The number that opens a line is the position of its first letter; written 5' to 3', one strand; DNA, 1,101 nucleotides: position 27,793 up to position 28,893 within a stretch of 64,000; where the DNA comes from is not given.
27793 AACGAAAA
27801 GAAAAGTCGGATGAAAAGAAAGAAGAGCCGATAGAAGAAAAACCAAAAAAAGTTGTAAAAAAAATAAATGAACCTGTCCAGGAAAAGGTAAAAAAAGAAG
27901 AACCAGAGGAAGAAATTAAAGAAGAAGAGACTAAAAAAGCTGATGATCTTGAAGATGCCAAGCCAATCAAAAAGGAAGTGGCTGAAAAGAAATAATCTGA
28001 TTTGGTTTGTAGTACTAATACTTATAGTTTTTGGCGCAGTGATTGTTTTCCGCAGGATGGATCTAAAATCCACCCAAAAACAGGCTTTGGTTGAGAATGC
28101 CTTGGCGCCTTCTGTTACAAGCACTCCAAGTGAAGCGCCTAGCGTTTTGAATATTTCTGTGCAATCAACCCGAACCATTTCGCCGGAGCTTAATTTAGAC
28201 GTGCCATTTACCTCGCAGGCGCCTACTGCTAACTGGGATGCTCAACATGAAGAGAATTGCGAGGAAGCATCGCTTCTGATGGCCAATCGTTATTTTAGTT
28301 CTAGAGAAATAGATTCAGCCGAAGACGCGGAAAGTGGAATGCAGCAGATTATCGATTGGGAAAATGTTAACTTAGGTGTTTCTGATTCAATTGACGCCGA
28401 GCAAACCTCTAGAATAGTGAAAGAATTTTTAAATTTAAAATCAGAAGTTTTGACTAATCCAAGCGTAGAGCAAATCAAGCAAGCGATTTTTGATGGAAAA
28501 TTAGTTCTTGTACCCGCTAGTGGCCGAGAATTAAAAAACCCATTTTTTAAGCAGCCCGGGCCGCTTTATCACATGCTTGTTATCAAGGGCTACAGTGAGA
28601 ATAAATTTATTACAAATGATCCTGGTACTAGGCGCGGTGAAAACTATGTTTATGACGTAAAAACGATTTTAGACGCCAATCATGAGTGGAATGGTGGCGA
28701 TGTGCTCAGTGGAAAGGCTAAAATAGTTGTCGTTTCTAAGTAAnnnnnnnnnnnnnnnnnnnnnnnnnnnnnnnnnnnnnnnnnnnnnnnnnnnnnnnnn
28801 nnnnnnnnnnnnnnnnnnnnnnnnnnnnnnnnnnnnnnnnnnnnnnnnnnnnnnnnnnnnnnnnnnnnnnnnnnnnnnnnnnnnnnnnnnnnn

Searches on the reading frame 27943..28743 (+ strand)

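Call 43: search_protein_families(library=pfam, proteins=[window:27943-28743:+], max_evalue=0.01)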
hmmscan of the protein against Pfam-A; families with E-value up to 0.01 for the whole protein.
window:27943-28743:+ (266 aa): 1 family
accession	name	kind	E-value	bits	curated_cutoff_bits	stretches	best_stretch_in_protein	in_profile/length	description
PF13529.12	Peptidase_C39_2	-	1.1e-08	36.1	24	1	85-227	1-142/143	Peptidase_C39 like family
